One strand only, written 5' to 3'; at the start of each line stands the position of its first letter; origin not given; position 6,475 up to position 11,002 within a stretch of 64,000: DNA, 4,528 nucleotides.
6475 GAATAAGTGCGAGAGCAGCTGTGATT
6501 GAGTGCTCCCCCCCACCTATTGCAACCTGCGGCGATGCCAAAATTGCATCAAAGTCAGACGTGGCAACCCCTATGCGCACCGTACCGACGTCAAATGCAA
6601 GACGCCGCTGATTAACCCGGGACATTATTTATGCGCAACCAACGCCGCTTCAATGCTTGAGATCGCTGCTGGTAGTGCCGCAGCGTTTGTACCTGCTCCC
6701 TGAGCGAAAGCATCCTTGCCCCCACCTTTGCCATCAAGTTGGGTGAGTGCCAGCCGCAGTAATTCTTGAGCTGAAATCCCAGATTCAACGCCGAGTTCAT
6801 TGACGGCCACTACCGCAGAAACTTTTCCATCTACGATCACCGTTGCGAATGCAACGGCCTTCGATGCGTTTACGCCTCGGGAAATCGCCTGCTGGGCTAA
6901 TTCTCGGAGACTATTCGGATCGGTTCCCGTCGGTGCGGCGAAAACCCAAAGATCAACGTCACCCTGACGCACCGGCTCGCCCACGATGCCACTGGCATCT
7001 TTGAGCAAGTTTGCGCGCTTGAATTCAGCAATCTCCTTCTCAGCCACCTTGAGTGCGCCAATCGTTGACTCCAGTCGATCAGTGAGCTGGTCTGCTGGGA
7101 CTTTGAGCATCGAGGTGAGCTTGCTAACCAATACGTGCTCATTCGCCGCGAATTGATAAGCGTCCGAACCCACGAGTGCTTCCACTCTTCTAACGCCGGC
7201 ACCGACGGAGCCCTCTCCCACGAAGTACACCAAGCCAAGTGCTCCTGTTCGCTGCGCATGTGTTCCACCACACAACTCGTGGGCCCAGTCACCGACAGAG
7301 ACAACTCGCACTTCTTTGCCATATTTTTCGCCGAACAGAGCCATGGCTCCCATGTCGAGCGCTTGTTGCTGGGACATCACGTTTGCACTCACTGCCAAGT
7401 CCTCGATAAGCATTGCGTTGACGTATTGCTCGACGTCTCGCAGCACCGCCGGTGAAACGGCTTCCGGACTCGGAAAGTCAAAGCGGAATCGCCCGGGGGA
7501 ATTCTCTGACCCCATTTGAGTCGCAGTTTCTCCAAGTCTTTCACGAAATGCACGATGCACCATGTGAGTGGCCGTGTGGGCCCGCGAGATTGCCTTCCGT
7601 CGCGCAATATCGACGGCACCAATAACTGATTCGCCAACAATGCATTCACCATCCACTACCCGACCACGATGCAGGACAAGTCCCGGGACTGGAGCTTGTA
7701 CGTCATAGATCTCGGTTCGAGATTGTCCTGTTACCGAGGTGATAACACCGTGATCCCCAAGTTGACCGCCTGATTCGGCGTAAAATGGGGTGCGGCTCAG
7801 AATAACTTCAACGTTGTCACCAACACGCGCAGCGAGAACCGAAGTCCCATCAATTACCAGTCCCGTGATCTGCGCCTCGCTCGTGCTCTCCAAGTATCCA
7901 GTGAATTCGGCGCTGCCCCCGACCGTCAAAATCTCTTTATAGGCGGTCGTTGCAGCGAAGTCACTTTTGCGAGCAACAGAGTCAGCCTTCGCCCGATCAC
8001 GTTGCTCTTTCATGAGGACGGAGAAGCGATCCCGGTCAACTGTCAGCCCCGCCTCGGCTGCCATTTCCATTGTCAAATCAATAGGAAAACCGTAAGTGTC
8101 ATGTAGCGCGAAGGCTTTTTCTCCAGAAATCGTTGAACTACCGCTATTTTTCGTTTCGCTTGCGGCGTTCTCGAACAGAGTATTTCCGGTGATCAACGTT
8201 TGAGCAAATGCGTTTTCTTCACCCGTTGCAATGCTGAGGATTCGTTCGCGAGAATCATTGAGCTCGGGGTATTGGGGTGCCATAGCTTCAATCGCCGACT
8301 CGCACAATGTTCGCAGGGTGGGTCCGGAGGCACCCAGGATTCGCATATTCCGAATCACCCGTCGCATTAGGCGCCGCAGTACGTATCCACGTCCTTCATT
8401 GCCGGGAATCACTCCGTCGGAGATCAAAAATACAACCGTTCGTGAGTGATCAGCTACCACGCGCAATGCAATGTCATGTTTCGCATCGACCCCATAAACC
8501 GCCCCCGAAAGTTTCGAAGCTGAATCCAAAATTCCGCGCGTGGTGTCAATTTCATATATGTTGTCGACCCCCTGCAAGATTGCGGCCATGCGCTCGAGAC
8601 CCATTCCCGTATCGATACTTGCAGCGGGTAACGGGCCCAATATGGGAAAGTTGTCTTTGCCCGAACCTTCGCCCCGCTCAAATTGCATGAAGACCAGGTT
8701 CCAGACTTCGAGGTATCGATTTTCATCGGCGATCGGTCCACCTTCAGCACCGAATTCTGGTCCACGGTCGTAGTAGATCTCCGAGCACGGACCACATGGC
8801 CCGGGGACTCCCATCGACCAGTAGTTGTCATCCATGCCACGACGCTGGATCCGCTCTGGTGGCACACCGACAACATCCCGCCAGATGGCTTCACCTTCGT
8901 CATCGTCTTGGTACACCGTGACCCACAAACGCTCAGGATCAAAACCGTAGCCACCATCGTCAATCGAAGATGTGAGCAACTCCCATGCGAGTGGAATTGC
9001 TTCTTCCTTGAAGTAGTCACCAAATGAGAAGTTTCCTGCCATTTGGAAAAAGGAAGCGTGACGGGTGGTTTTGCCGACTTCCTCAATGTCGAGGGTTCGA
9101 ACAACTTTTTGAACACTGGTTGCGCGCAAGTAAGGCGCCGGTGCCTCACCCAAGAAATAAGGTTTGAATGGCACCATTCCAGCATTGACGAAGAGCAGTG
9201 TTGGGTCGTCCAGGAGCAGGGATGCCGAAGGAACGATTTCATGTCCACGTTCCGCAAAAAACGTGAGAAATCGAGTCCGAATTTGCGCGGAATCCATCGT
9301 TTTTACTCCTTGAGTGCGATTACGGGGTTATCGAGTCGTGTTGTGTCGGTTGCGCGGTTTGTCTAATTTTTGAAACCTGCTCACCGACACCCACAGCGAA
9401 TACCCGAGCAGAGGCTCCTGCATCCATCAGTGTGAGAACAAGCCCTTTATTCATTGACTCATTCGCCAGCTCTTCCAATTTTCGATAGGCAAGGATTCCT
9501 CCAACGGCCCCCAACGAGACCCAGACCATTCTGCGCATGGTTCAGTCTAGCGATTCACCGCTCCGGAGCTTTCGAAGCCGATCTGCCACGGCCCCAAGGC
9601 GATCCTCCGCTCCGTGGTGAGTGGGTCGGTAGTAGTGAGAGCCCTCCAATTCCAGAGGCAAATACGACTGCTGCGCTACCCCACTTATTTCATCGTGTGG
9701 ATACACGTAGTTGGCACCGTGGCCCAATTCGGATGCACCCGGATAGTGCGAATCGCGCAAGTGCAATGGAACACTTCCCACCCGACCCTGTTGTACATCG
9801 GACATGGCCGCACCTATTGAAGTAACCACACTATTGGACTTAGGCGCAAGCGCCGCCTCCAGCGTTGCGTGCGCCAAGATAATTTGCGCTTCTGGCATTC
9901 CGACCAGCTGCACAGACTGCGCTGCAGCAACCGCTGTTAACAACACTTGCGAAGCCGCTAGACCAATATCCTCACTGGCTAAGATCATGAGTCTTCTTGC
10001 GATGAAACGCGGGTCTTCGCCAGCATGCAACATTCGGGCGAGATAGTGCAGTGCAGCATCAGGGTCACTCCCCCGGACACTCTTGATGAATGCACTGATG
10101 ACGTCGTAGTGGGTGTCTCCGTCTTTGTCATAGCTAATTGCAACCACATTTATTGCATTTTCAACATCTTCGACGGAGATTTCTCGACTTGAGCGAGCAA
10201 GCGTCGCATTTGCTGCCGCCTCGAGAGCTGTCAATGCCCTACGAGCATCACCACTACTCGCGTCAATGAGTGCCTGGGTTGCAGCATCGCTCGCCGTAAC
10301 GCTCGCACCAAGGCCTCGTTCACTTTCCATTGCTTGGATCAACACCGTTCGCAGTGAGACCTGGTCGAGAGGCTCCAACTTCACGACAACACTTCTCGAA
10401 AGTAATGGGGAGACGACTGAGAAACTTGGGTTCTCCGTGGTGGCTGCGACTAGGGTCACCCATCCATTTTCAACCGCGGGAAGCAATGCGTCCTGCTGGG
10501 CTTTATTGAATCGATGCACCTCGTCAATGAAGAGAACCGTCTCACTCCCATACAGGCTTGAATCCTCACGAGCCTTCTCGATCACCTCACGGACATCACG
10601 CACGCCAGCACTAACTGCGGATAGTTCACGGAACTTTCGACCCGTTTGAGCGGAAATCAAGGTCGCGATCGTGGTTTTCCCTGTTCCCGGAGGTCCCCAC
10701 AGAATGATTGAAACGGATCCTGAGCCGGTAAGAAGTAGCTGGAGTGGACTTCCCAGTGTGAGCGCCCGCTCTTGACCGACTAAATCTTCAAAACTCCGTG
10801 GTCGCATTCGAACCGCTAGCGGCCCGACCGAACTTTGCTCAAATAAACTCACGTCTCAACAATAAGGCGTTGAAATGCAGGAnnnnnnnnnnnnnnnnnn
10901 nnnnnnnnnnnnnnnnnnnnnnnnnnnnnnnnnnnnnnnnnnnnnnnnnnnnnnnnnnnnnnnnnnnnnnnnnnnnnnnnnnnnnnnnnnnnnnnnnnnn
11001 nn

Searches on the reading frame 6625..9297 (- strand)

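Call 81: search_protein_families(library=pfam, max_evalue=0.00001, proteins=[window:6625-9297:-])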
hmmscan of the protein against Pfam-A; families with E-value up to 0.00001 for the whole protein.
window:6625-9297:- (890 aa): 3 families
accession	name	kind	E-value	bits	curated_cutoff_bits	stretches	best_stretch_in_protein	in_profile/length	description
PF01411.24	tRNA-synt_2c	-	3e-185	617.3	30.3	1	5-565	1-551/552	tRNA synthetases class II (A)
PF07973.19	tRNA_SAD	-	2.5e-11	43.8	24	1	663-706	1-44/44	Threonyl and Alanyl tRNA synthetase second additional domain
PF02272.25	DHHA1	-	7.1e-11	42.9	25.9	1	789-886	10-100/102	DHHA1 domain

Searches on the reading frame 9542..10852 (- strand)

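Call 81: search_protein_families(library=pfam, max_evalue=0.00001, proteins=[window:9542-10852:-])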
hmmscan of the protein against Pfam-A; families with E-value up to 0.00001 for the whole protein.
window:9542-10852:- (436 aa): 7 families
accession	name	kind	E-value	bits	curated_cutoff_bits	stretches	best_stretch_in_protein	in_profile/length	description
PF12002.13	MgsA_C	-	3.4e-64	216.2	27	1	261-425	1-165/167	MgsA AAA+ ATPase C terminal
PF16193.11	AAA_assoc_2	-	6.4e-24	84.5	34.3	1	184-260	4-81/81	AAA C-terminal domain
PF00004.35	AAA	-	6e-17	62.8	21.2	1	49-153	1-122/131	ATPase family associated with various cellular activities (AAA)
PF05496.18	RuvB_N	-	7e-13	49.1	27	1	16-136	1-117/159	Holliday junction DNA helicase RuvB P-loop domain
PF07728.20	AAA_5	-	3.4e-08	34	22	1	49-141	2-104/139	AAA domain (dynein-related subfamily)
PF01078.27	Mg_chelatase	-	1.4e-06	28.3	20.3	0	22-67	3-43/207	Magnesium chelatase, subunit ChlI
PF14532.12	Sigma54_activ_2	-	7.7e-06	26.6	25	0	48-155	23-124/138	Sigma-54 interaction domain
